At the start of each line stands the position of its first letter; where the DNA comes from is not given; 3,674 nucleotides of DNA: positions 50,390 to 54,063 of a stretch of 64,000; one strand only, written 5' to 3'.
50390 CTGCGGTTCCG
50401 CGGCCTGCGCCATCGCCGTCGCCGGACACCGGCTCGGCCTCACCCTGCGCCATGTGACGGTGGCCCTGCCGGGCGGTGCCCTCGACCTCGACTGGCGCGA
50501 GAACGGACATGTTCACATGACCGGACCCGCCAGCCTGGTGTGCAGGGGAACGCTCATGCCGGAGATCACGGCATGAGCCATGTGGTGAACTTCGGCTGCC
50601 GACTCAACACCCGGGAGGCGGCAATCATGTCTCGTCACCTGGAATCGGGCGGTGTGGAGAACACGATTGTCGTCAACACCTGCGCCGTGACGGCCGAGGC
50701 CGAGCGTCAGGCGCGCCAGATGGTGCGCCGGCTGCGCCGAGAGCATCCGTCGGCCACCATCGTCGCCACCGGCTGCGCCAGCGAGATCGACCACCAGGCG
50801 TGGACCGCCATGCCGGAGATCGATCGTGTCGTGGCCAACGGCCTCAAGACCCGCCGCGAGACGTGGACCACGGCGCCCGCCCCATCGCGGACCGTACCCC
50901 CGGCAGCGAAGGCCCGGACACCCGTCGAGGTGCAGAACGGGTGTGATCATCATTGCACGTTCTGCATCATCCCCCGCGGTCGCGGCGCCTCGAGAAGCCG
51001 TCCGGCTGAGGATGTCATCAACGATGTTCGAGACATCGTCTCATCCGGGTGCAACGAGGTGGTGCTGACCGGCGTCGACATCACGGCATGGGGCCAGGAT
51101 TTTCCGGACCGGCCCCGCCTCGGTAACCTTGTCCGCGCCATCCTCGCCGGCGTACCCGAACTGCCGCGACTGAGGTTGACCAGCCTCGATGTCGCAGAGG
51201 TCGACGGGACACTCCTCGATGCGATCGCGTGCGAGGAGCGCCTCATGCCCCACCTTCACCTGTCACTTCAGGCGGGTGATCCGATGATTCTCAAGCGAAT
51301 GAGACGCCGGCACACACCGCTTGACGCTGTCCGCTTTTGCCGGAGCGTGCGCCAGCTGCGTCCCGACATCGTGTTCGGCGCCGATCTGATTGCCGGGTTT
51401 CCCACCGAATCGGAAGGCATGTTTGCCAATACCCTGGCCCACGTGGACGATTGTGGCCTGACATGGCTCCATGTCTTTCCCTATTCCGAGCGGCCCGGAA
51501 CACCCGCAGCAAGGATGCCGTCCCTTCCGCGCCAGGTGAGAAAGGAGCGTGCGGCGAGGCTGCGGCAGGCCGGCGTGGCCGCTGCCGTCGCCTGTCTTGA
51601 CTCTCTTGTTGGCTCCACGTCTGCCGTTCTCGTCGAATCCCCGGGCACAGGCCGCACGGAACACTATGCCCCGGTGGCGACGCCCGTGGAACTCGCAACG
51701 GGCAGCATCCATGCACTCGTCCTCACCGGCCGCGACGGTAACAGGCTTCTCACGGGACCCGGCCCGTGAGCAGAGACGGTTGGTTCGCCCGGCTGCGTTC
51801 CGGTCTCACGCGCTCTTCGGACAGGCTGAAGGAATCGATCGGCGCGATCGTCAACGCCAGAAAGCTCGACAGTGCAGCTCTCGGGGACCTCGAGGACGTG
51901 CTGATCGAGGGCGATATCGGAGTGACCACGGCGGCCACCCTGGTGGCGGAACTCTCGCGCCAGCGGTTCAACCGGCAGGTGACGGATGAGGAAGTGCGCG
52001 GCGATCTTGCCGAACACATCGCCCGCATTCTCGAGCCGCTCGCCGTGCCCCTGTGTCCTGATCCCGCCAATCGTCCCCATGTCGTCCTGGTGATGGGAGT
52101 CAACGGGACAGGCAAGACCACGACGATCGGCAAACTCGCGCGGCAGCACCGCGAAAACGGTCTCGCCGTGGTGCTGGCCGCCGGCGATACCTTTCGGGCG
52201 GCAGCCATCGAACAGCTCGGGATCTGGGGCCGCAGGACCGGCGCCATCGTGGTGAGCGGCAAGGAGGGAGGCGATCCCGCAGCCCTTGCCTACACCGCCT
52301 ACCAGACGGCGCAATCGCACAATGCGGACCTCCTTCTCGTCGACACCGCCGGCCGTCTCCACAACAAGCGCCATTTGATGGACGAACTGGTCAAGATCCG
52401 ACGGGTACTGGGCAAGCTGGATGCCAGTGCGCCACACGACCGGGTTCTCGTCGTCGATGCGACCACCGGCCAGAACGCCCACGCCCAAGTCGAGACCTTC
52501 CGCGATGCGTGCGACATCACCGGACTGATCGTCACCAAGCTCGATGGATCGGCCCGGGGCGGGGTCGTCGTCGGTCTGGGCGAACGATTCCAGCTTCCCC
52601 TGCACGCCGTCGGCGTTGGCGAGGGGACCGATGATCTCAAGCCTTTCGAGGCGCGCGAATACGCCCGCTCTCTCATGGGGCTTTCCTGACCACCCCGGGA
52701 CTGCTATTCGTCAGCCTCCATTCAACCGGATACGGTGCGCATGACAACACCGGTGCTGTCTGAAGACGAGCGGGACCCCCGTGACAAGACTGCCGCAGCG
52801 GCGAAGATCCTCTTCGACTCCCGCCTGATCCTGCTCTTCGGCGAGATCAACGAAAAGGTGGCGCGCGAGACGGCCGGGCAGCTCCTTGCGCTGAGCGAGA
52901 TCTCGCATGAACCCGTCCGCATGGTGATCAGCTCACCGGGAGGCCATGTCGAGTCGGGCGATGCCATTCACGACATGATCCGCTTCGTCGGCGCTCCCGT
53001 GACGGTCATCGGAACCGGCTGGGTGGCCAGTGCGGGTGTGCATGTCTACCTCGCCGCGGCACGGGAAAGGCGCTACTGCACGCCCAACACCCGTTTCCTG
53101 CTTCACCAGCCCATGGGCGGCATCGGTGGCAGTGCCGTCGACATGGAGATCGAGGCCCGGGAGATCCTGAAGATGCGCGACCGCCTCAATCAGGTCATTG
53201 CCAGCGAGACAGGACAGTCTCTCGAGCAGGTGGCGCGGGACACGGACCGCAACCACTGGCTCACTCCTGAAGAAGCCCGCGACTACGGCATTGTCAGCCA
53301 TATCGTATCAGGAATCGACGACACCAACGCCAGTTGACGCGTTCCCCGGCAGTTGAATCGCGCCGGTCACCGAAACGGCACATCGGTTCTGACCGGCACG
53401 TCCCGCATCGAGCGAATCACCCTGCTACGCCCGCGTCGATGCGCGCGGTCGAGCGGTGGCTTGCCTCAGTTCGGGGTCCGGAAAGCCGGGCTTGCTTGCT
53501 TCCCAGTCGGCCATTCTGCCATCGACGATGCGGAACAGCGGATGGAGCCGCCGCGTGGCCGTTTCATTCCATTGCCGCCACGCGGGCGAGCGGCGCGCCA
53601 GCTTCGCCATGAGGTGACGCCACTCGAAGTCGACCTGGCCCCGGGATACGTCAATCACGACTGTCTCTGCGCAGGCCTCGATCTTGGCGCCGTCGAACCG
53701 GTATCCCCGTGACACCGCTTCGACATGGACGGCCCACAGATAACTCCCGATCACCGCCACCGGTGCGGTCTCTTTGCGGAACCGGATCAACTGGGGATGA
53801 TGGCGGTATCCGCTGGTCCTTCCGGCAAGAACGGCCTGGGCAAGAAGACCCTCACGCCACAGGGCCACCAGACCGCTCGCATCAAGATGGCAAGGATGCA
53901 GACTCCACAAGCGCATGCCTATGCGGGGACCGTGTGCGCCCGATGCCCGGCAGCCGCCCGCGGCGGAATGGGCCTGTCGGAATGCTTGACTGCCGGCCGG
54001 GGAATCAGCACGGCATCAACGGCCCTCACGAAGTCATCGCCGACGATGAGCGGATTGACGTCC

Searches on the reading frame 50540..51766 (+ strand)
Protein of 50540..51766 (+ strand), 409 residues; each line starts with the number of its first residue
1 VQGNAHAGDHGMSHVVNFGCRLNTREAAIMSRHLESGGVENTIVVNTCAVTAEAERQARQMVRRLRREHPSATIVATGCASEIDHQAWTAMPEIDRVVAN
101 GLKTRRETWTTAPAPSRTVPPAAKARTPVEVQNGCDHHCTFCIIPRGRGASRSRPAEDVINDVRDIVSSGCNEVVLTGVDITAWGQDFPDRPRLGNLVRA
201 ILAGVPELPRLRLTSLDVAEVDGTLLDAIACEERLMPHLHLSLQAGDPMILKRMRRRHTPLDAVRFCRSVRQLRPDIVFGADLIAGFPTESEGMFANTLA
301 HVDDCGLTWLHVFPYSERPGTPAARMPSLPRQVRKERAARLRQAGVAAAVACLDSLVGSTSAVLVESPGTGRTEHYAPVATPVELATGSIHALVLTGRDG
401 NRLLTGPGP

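Call 55: search_protein_families(library=pfam, proteins=[window:50540-51766:+], max_evalue=0.00001)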
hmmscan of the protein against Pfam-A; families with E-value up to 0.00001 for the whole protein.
window:50540-51766:+ (409 aa): 2 families
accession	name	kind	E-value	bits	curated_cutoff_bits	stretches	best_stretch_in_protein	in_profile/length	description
PF04055.27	Radical_SAM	-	1.1e-19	71.6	29.5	1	129-300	1-164/166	Radical SAM superfamily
PF00919.26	UPF0004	-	1.6e-14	54.1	27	1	14-97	3-96/98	Uncharacterized protein family UPF0004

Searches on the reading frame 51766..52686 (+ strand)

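Call 56: search_protein_families(library=pfam, proteins=[window:51766-52686:+], max_evalue=0.00001)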
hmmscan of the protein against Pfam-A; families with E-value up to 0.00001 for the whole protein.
window:51766-52686:+ (307 aa): 5 families
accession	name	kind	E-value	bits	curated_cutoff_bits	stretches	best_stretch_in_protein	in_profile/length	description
PF00448.28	SRP54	-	2.2e-68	230.2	22.7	1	104-304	1-195/196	SRP54-type protein, GTPase domain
PF13604.12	AAA_30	-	1.2e-07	32.1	27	1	105-202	19-104/191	AAA domain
PF13191.12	AAA_16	-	3.1e-07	31.5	32.6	1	90-150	10-75/167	AAA ATPase domain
PF02881.24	SRP54_N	-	3.9e-07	30.6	22.4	1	19-75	3-64/75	SRP54-type protein, helical bundle domain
PF13401.12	AAA_22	-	4.3e-07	30.7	27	1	105-214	6-110/130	AAA domain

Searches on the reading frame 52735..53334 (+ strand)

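Call 56: search_protein_families(library=pfam, proteins=[window:52735-53334:+], max_evalue=0.00001)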
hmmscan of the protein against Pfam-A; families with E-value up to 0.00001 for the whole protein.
window:52735-53334:+ (200 aa): 1 family
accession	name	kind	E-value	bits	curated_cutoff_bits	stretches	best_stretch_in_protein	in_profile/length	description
PF00574.28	CLP_protease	-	2.7e-57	194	20.2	1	22-191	9-179/182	Clp protease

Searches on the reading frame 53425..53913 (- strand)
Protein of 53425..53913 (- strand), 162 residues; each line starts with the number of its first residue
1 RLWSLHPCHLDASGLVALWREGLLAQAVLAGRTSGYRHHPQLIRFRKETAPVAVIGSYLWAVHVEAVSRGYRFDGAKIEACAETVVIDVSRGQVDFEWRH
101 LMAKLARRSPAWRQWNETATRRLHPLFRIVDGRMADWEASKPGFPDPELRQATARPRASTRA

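Call 56: search_protein_families(library=pfam, proteins=[window:53425-53913:-], max_evalue=0.00001)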
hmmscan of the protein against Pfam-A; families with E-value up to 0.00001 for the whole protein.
window:53425-53913:- (162 aa): 1 family
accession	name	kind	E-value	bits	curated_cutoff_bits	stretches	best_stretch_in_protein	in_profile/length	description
PF03013.19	Pyr_excise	-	2.3e-17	63.5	23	1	1-77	2-79/81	Pyrimidine dimer DNA glycosylase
